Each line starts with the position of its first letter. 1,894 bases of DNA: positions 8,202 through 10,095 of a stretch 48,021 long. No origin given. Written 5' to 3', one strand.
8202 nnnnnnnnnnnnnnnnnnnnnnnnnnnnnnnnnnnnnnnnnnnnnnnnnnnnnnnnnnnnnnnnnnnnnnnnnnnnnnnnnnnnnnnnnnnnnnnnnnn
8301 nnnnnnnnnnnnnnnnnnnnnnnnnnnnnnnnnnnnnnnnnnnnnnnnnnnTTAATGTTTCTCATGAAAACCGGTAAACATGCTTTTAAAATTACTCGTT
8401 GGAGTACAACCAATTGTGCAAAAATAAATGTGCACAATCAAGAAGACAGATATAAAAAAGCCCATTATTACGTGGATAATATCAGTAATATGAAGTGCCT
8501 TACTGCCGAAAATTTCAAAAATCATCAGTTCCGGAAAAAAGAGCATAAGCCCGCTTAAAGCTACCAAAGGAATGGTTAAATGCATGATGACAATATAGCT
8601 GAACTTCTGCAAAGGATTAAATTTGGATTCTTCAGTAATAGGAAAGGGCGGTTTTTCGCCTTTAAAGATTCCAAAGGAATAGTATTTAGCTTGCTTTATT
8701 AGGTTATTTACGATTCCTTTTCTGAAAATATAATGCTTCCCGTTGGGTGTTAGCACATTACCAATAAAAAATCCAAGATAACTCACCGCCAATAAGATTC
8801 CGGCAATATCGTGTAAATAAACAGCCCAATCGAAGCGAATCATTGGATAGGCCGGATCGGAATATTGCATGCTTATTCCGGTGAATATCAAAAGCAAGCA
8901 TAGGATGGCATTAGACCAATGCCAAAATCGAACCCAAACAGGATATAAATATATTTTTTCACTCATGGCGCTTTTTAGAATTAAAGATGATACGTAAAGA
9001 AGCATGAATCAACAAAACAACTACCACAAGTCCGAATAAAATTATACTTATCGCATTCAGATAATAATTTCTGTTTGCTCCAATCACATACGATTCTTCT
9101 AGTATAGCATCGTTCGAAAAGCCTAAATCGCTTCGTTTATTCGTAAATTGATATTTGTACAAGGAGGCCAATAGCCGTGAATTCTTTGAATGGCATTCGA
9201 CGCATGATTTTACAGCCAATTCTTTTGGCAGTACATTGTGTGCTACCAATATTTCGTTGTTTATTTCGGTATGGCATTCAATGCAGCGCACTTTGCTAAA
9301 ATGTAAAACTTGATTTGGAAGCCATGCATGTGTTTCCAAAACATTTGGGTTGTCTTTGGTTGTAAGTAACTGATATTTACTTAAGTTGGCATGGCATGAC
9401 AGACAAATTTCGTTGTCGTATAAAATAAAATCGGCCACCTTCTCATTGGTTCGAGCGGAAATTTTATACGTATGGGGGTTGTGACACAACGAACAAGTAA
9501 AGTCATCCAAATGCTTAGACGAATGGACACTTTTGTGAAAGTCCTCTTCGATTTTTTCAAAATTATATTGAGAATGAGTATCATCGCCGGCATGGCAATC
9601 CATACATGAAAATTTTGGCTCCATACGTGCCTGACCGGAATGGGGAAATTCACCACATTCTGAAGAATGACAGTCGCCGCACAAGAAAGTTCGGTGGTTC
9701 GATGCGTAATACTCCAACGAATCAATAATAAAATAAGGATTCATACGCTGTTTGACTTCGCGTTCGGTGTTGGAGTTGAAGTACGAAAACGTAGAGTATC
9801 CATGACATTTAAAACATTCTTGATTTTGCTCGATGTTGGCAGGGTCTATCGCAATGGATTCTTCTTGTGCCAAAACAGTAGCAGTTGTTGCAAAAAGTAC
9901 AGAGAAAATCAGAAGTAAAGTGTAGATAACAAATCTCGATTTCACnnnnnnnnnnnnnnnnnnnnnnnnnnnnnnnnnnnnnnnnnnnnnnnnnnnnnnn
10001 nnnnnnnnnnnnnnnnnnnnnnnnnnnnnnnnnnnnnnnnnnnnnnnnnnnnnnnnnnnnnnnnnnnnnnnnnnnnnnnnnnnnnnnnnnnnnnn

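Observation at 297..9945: All three redox-tiered Geobacter quinol oxidases (ImcH, CbcL, CbcBA) in one 10-kb arm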

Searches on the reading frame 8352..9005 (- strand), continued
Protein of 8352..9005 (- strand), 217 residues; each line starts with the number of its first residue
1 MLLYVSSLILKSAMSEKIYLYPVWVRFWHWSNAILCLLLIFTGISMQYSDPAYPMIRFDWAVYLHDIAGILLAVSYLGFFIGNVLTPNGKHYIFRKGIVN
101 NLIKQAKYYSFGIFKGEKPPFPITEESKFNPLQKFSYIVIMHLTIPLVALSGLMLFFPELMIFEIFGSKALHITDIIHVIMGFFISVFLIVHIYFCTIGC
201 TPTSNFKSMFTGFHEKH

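Call 56: search_dna_similar(query=window:8352-8966:-, collection=plasmids, mode=protein, max_rows=15)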
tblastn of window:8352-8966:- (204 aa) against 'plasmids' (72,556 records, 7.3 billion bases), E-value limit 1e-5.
Records with a match: 56; places in all: 58; records where one place covers at least 80% of the query: 55.
Best place of each record, by identity: <60% 56.
By first word of the organism name: Escherichia 41; Salmonella 5; Paracoccus 4; Proteus 2; Shigella 1; Fulvitalea 1; Photobacterium 1; Paraburkholderia 1.
By predicted mobility (MOB-suite, as given by PLSDB): mobilizable 29; non-mobilizable 17; conjugative 10.
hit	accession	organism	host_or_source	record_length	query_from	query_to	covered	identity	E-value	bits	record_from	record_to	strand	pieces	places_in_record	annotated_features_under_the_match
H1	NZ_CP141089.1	Escherichia coli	Homo sapiens,Infected Human Urine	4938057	2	202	99%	39.6%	2e-33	132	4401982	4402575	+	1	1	none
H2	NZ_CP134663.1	Escherichia coli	Larus michahellis,bacteria,cloaca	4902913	2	202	99%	38.6%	3e-33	132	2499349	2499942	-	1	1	none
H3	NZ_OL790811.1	Proteus mirabilis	-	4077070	2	204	100%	37.9%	9e-34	133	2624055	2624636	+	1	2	none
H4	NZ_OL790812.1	Proteus mirabilis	-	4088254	2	204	100%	37.9%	9e-34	133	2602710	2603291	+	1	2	none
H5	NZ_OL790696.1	Escherichia coli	-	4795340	2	202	99%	38.1%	2e-33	132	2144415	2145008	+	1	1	none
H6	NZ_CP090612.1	Escherichia coli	pig,lung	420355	2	202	99%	38.1%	4e-33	132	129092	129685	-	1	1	phsC: thiosulfate reductase cytochrome B subunit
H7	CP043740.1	Escherichia coli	ground turkey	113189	2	202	99%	35.0%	1e-26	113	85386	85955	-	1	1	thiosulfate reductase cytochrome B subunit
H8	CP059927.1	Escherichia coli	Turkey,fecal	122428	2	202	99%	35.0%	1e-26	113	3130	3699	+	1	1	thiosulfate reductase cytochrome B subunit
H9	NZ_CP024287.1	Escherichia albertii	-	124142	2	202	99%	35.0%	1e-26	113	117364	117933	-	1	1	phsC: thiosulfate reductase cytochrome B subunit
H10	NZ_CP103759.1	Escherichia coli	Homo sapiens,blood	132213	2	202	99%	35.0%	1e-26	113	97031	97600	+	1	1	phsC: thiosulfate reductase cytochrome B subunit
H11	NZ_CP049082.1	Escherichia coli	Homo sapiens,blood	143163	2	202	99%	35.0%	1e-26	113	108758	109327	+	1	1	phsC: thiosulfate reductase cytochrome B subunit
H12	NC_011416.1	Escherichia coli SE11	-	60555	2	202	99%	35.0%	2e-26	112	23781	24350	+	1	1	phsC: thiosulfate reductase cytochrome B subunit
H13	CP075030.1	Salmonella enterica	-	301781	2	202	99%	34.5%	3e-31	126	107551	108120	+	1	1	thiosulfate reductase cytochrome B subunit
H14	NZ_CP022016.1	Salmonella enterica subsp. enterica serovar India str. ...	-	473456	2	202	99%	34.5%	3e-31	126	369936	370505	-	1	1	phsC: thiosulfate reductase cytochrome B subunit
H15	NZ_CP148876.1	Salmonella enterica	Homo sapiens,single cell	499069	2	202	99%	34.5%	3e-31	126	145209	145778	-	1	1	phsC: thiosulfate reductase cytochrome B subunit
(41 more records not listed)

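Call 57: get_annotated_region(hit=H14, flank=4000)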
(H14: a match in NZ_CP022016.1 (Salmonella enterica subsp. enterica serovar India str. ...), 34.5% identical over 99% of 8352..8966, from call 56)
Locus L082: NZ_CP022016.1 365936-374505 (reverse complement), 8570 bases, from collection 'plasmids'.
description: Salmonella enterica subsp. enterica serovar India str. SA20085604 plasmid unnamed1, complete sequence
organism: Salmonella enterica subsp. enterica serovar India str. SA20085604 (NCBI taxid 1242098)
taxonomy: Bacteria; Pseudomonadota; Gammaproteobacteria; Enterobacterales; Enterobacteriaceae; Salmonella; Salmonella enterica; Salmonella enterica subsp. enterica serovar India str. SA20085604
host: -; source: -; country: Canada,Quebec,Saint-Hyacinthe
typing (MOB-suite, as given by PLSDB): non-mobilizable
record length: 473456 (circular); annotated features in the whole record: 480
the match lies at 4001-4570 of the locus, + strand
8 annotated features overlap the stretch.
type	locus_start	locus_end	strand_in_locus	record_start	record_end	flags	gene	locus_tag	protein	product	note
CDS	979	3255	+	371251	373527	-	phsA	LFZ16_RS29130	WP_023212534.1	thiosulfate reductase PhsA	-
CDS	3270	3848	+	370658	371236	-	phsB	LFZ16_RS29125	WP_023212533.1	thiosulfate reductase electron transport protein PhsB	-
CDS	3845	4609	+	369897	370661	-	phsC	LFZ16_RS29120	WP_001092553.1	thiosulfate reductase cytochrome B subunit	-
CDS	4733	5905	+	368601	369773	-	dacD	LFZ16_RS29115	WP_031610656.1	serine-type D-Ala-D-Ala carboxypeptidase DacD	GO:0006508 - proteolysis [Evidence IEA]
CDS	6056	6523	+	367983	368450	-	sbmC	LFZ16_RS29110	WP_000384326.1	DNA gyrase inhibitor SbmC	-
CDS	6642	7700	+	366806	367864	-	-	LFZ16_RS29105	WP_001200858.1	FUSC family protein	GO:0055085 - transmembrane transport [Evidence IEA]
CDS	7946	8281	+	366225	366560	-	-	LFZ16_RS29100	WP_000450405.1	DUF496 family protein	-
CDS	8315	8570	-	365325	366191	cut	pduX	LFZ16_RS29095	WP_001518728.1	L-threonine kinase PduX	-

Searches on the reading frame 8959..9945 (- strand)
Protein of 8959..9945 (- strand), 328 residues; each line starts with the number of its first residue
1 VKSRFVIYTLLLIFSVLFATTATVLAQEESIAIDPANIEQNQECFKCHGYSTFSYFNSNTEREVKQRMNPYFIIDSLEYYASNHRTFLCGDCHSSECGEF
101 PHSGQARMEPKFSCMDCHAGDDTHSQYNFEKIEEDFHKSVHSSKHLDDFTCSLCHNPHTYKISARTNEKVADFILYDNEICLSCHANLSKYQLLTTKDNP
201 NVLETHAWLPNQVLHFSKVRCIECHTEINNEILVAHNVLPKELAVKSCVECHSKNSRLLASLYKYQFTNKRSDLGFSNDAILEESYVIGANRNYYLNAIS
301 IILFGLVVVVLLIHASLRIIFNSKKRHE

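Call 4: search_protein_families(library=pfam, proteins=[window:8959-9945:-], max_evalue=0.01)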
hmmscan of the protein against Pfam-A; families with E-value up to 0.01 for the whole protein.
window:8959-9945:- (328 aa): 4 families
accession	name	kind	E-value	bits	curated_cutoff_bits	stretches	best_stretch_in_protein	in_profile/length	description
PF14522.11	Cytochrome_C7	-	4.8e-13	49.2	24.8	3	142-191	5-54/67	Cytochrome c7 and related cytochrome c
PF14537.11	Cytochrom_c3_2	-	1.7e-09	38.5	25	2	176-253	24-79/79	Cytochrome c3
PF22113.1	Mtrc-MtrF_II-IV_dom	-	3.4e-07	30.4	30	1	89-255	9-166/176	Outer membrane cytochrome MtrC/MtrF-like, domains II/IV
PF09699.15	Paired_CXXCH_1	-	0.00021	21.4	20.6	0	150-188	8-39/41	Doubled CXXCH motif (Paired_CXXCH_1)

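Call 5: search_protein_families(library=ncbifam, proteins=[window:8959-9945:-], max_evalue=0.01)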
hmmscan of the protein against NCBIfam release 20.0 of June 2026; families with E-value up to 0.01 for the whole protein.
window:8959-9945:- (328 aa): 4 families
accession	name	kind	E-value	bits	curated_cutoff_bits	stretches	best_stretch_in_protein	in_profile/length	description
TIGR04257.1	nanowire_3heme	domain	3.6e-08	33.4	40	0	214-255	19-61/75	c(7)-type cytochrome triheme domain-containing protein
NF008659.0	PRK11659.1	equivalog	6.8e-07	29.2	184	1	106-256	41-171/188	cytochrome c nitrite reductase pentaheme subunit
TIGR03153.1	cytochr_NrfH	equivalog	1.9e-05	24.7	134.2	1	219-254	103-135/138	cytochrome c nitrite reductase small subunit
TIGR03146.1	cyt_nit_nrfB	equivalog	6.4e-05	23.3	166.6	1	107-254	7-143/145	cytochrome c nitrite reductase pentaheme subunit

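Call 12: search_solved_structures(query=window:8959-9945:-, max_evalue=0.01)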
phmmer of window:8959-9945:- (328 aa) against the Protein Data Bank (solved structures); distinct sequences matched with E-value up to 0.01: 1.
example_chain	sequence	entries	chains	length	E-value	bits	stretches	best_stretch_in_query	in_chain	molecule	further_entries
28pb_A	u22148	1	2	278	1.7e-05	27.7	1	69-234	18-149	Cytochrome c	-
